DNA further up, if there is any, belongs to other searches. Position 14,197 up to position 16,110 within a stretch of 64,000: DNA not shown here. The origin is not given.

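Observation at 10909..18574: Complete dsrMKJOP-type complex in the order K-J-O-P-M, coupled to resB-ccsA and an RsbRD_N-like gene, in a low-GC Firmicute-like context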

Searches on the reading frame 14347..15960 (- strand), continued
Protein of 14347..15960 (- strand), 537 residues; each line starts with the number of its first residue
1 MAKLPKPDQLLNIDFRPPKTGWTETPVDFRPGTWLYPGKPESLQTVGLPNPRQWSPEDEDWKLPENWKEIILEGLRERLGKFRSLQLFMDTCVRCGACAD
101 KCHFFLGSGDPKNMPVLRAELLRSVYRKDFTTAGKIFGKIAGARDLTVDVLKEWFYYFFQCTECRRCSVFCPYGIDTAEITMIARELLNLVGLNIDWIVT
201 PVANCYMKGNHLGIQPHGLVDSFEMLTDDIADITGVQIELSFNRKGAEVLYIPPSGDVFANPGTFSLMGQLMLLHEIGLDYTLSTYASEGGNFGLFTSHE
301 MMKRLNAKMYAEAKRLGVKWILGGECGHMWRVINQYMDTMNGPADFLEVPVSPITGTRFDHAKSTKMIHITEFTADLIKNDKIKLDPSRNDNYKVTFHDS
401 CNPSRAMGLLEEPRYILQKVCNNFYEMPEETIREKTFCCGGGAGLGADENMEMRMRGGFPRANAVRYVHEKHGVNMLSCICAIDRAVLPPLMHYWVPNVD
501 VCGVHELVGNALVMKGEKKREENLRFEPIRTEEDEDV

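Call 37: find_homologous_proteins(query=L009:1458-2882:+, max_evalue=1e-50)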
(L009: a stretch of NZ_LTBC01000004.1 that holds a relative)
Query L009:1458-2882:+ (474 aa): 7742 proteins with E <= 1e-50 among 8000 candidates; the best 120 are listed.
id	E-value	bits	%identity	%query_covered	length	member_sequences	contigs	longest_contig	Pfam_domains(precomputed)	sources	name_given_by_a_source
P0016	0.0e+0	1053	90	100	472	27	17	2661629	PF01077.28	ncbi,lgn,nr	ncbi:dissimilatory-type sulfite reductase subunit alpha [Neomoorella thermoacetica]|nr:dissimilatory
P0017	0.0e+0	1015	88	100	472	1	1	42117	PF01077.28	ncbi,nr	ncbi:MAG: dissimilatory-type sulfite reductase subunit alpha [Armatimonadetes bacterium]|nr:dissimil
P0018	1.3e-295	999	86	100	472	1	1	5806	PF01077.28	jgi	-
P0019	7.9e-295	996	85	100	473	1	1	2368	PF01077.28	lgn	-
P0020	4.2e-294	994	86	100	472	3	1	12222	PF01077.28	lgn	-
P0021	1.4e-293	992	85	100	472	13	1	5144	PF01077.28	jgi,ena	-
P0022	4.5e-292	987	86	100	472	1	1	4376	PF01077.28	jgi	-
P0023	3.3e-290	981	84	100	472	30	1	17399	PF01077.28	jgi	-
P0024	1.1e-288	976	84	100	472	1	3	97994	PF01077.28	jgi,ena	-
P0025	1.2e-287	973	83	100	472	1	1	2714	PF01077.28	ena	-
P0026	3.7e-287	971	82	100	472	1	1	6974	PF01077.28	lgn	-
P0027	2.2e-286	969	81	100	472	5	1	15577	PF01077.28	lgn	-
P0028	2.9e-286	968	84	100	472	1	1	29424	PF01077.28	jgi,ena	-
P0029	1.1e-285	966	83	99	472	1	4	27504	PF01077.28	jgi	-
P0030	4.0e-285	964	82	100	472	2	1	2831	PF01077.28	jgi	jgi:dissimilatory sulfite reductase alpha subunit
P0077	1.0e-274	930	78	100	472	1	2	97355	PF01077.28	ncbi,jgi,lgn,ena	-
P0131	1.1e-271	920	78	100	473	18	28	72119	PF01077.28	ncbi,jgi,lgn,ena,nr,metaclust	ncbi:dissimilatory-type sulfite reductase subunit alpha [bacterium]|nr:dissimilatory-type sulfite re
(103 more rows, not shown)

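Call 39: find_encoding_contigs(protein=P0131, flank=10000, max_places=6)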
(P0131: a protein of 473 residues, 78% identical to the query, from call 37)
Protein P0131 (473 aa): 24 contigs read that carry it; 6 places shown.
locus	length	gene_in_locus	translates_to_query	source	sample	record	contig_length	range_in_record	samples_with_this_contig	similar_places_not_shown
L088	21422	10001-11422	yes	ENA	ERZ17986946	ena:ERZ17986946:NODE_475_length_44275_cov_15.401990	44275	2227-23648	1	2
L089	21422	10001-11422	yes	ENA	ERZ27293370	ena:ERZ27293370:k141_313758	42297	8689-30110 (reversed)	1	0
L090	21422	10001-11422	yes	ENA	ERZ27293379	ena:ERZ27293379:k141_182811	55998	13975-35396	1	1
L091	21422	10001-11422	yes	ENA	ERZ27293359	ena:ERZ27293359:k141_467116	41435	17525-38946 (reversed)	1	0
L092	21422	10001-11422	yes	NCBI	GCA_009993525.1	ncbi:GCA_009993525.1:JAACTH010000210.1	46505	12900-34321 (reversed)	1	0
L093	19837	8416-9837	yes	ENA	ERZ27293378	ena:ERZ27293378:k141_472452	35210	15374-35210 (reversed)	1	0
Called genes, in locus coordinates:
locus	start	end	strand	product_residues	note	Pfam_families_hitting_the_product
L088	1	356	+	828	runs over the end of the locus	PF20437:LonC_helical, PF13654:AAA_32, PF20436:LonB_AAA-LID, PF05362:Lon_C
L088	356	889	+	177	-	-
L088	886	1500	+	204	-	-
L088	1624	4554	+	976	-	PF24575:TPR_Slam (faint), PF00515:TPR_1 (faint), PF13432:TPR_16 (weak), PF14559:TPR_19, PF13432:TPR_16 (weak), PF16918:PknG_TPR (weak), PF13432:TPR_16, PF14559:TPR_19 (weak), +24 more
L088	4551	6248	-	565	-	PF02310:B12-binding, PF00515:TPR_1 (faint), PF07719:TPR_2 (faint), PF13431:TPR_17 (faint), PF04055:Radical_SAM, PF13428:TPR_14 (faint), PF14559:TPR_19 (faint), PF13424:TPR_12 (faint)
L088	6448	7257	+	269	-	PF00795:CN_hydrolase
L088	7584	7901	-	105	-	PF04358:DsrC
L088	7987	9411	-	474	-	PF01656:CbiA, PF13500:AAA_26, PF07685:GATase_3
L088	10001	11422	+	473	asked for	PF01077:NIR_SIR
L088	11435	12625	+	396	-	PF03460:NIR_SIR_ferr, PF01077:NIR_SIR, PF12838:Fer4_7 (weak)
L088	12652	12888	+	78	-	PF08679:DsrD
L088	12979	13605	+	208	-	-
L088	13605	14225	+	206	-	PF03692:CxxCxxCC (weak)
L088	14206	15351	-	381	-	-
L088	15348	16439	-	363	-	PF13646:HEAT_2 (faint), PF13513:HEAT_EZ (faint)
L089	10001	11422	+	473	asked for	PF01077:NIR_SIR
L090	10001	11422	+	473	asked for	PF01077:NIR_SIR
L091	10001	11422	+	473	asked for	PF01077:NIR_SIR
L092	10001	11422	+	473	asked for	PF01077:NIR_SIR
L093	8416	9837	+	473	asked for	PF01077:NIR_SIR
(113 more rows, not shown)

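Call 40: find_encoding_contigs(protein=P0077, flank=10000, max_places=3)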
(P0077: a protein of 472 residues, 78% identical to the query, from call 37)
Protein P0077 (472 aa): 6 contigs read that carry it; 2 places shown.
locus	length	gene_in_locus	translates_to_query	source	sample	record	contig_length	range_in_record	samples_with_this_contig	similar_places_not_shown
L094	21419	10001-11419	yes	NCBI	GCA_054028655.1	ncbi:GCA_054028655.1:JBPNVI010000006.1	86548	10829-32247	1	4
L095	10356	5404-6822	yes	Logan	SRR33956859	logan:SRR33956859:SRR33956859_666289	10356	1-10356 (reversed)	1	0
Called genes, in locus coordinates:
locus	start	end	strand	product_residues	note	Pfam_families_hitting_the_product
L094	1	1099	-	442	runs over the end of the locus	PF04055:Radical_SAM (faint)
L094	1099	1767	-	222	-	-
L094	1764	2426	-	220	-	PF03548:LolA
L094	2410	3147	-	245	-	PF00106:adh_short, PF08659:KR, PF13561:adh_short_C2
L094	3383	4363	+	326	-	PF01073:3Beta_HSD, PF01370:Epimerase, PF02719:Polysacc_synt_2 (faint), PF04321:RmlD_sub_bind, PF05368:NmrA, PF13460:NAD_binding_10, PF16363:GDP_Man_Dehyd, PF07993:NAD_binding_4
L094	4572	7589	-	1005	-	PF03176:MMPL (weak), PF00891:Methyltransf_2 (weak), PF13489:Methyltransf_23, PF08241:Methyltransf_11, PF08242:Methyltransf_12, PF13649:Methyltransf_25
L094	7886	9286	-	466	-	PF01656:CbiA, PF13500:AAA_26, PF07685:GATase_3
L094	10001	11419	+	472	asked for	PF01077:NIR_SIR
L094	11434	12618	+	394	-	PF03460:NIR_SIR_ferr, PF01077:NIR_SIR, PF12838:Fer4_7 (weak)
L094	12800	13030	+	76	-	PF08679:DsrD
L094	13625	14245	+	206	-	-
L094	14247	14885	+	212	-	PF03692:CxxCxxCC (weak)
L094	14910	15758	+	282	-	PF12804:NTP_transf_3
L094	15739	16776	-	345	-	PF07885:Ion_trans_2, PF02254:TrkA_N, PF02080:TrkA_C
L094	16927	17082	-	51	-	-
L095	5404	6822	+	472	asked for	PF01077:NIR_SIR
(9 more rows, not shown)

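Call 53: predict_structure(alignment_id=A1)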
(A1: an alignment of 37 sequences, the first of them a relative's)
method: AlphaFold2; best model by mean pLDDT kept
length: 169 residues; sequences in the alignment: 37
mean_pLDDT: 91.7   pTM: 0.85
mean pLDDT of the five models: 91.7, 91.3, 90.8, 89.3, 89.1
residues with pLDDT >= 90: 135; 70-90: 25; 50-70: 7; < 50: 2
segments of 3 or more residues with pLDDT < 50: none
pLDDT, mean of each block of 10 residues (from residue 1): 74 96 96 92 82 96 92 96 95 97 96 79 94 97 97 95 84
secondary structure, 60 per line:
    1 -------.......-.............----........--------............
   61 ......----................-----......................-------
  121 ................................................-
elements in order: H8-14 H16-28 H33-40 H49-66 H71-86 H92-113 H121-168

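Call 55: fold_search(model_id=the predicted structure, library=pdb)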
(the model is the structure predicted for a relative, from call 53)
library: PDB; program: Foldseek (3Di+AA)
matches with E <= 10: 480; with E <= 0.001: 0
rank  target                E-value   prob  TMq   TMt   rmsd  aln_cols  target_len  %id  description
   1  4b3w_A                8.8e-02  0.99  0.44  0.47   5.6       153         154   13  Crystal structure of human cytoglobin H(E7)Q mutant (released 2013-01-23)
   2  3pmd                  1.1e-01  0.99  0.50  0.54   5.6       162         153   14  Crystal structure of the sporulation inhibitor pXO1-118 from Bacillus anthracis (released 2011-01-19)
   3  2dc3_A                1.1e-01  0.97  0.43  0.43   6.6       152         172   12  Crystal structure of human cytoglobin at 1.68 angstroms resolution (released 2006-05-23)
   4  3ag0                  1.3e-01  0.98  0.45  0.47   5.5       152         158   14  Crystal structure of carbonmonoxy human cytoglobin (released 2011-02-02)
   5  3zta                  1.7e-01  0.99  0.47  0.55   6.4       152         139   11  The bacterial stressosome: a modular system that has been adapted to control secondary messenger signaling (released 2012-02-22)
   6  1ut0_A                1.9e-01  0.94  0.42  0.45   6.8       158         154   15  CRYSTAL STRUCTURE OF CYTOGLOBIN: THE FOURTH GLOBIN TYPE DISCOVERED IN MAN DISPLAYS HEME HEXA-COORDINATION (released 2004-06-01)
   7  3pmc_A                2.6e-01  0.99  0.51  0.61   5.0       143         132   12  Crystal structure of the sporulation inhibitor pXO2-61 from Bacillus anthracis (released 2011-01-19)
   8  5ohf_G                2.9e-01  0.63  0.34  0.37  10.6       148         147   15  Globin sensor domain of AfGcHK (FeIII form) in complex with cyanide, partially reduced (released 2017-11-08)
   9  4uii_A                2.9e-01  0.60  0.33  0.39  13.2       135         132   18  Crystal structure of the Azotobacter vinelandii globin-coupled oxygen sensor in the aquo-met form (released 2016-04-13)
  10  8oup_B                3.3e-01  0.95  0.47  0.51   5.4       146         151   15  Structural characterization of the hexa-coordinated globin from Spisula solidissima (released 2023-07-05)
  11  6q6p_B                3.3e-01  0.94  0.47  0.50   5.5       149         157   13  Antarctic fish cytoglobin 1 from D.mawsoni (released 2020-01-15)
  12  3pt7_B                3.9e-01  0.94  0.48  0.53   5.4       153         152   12  Structure of HbII-III-Oxy from Lucina pectinata at pH 5.0 (released 2011-12-07)
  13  5ohf_F                3.9e-01  0.91  0.45  0.48   5.2       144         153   12  Globin sensor domain of AfGcHK (FeIII form) in complex with cyanide, partially reduced (released 2017-11-08)
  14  5ziq_D                3.9e-01  0.84  0.43  0.46   5.6       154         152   15  Crystal structure of hexacoordinated heme protein from anhydrobiotic tardigrade at pH 4 (released 2019-01-02)
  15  2c0k_B                3.9e-01  0.82  0.38  0.42   9.3       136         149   12  The structure of hemoglobin from the botfly Gasterophilus intestinalis (released 2005-11-09)
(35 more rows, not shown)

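Call 59: search_protein_families(library=pfam, proteins=[L015:7-1866:+, L015:2789-3520:-, L015:3618-4313:-, L015:4477-5100:+, L015:5687-6064:+, L020:55-2055:+, L020:2396-3433:+, L020:3427-5856:+, L020:5976-6770:+, L020:6670-7152:+], max_evalue=0.00001)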
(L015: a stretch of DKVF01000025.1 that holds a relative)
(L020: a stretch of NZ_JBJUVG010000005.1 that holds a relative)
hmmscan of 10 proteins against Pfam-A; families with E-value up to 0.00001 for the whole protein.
L015:7-1866:+ (619 aa): 1 family
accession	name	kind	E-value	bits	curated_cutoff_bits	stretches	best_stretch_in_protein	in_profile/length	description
PF04932.20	Wzy_C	-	2e-12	47.5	31.7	1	440-540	56-149/149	O-Antigen ligase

L015:2789-3520:- (243 aa): 1 family
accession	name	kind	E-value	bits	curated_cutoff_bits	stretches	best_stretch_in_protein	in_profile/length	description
PF01520.23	Amidase_3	-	6.8e-52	176.5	27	1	49-235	2-174/174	N-acetylmuramoyl-L-alanine amidase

L015:3618-4313:- (231 aa): 4 families
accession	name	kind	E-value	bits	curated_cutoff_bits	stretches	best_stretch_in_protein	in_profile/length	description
PF13419.12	HAD_2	-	3.3e-25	89.7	23.8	1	17-196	1-178/178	Haloacid dehalogenase-like hydrolase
PF00702.32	Hydrolase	-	8.1e-25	88.8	26.4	1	14-190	1-191/191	haloacid dehalogenase-like hydrolase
PF12710.13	HAD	-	3.1e-08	34.7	27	1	18-140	2-132/189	haloacid dehalogenase-like hydrolase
PF13242.12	Hydrolase_like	-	2.2e-06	27.9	22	1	151-220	2-73/75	HAD-hyrolase-like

L015:4477-5100:+ (207 aa): 0 families

L015:5687-6064:+ (125 aa): 1 family
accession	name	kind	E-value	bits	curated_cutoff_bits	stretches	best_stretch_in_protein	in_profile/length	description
PF01903.22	CbiX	-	2.8e-28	98.8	22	1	12-116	1-105/106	CbiX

L020:55-2055:+ (666 aa): 1 family
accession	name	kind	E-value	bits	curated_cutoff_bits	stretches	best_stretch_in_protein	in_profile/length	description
PF24547.1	DUF7601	-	7.2e-07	30.2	27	1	433-525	2-91/116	Domain of unknown function (DUF7601)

L020:2396-3433:+ (345 aa): 2 families
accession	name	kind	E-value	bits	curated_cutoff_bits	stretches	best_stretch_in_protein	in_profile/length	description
PF01409.25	tRNA-synt_2d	-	6.3e-102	340.7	19.8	1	92-340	1-246/246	tRNA synthetases class II core domain (F)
PF02912.23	Phe_tRNA-synt_N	-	7e-26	90.4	22.3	1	21-88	2-69/69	Aminoacyl tRNA synthetase class II, N-terminal domain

L020:3427-5856:+ (809 aa): 5 families
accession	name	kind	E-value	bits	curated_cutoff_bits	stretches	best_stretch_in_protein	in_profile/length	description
PF17759.6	tRNA_synthFbeta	-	1.5e-65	221.2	22.4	1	481-699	1-214/214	Phenylalanyl tRNA synthetase beta chain CLM domain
PF03483.22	B3_4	-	8.3e-65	218.1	29.3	1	220-392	2-174/174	B3/4 domain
PF03147.19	FDX-ACB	-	4.4e-25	88.4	31.1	1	716-808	1-94/94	Ferredoxin-fold anticodon binding domain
PF03484.21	B5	-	4.8e-25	88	28.6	1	413-478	2-67/67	tRNA synthetase B5 domain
PF01588.26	tRNA_bind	-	9.6e-20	70.9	27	1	45-151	1-95/96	Putative tRNA binding domain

L020:5976-6770:+ (264 aa): 1 family
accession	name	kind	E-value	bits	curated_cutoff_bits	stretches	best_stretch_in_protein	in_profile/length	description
PF01790.23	LGT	-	6.5e-78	261.8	24.9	1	3-240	1-240/240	Prolipoprotein diacylglyceryl transferase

L020:6670-7152:+ (160 aa): 2 families
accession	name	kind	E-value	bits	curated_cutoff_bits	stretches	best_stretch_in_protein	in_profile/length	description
PF02742.21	Fe_dep_repr_C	-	3.6e-15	56.2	27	1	97-153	1-57/70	Iron dependent repressor, metal binding and dimerisation domain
PF01325.25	Fe_dep_repress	-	1.2e-09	38.6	26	1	38-92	4-58/60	Iron dependent repressor, N-terminal DNA binding domain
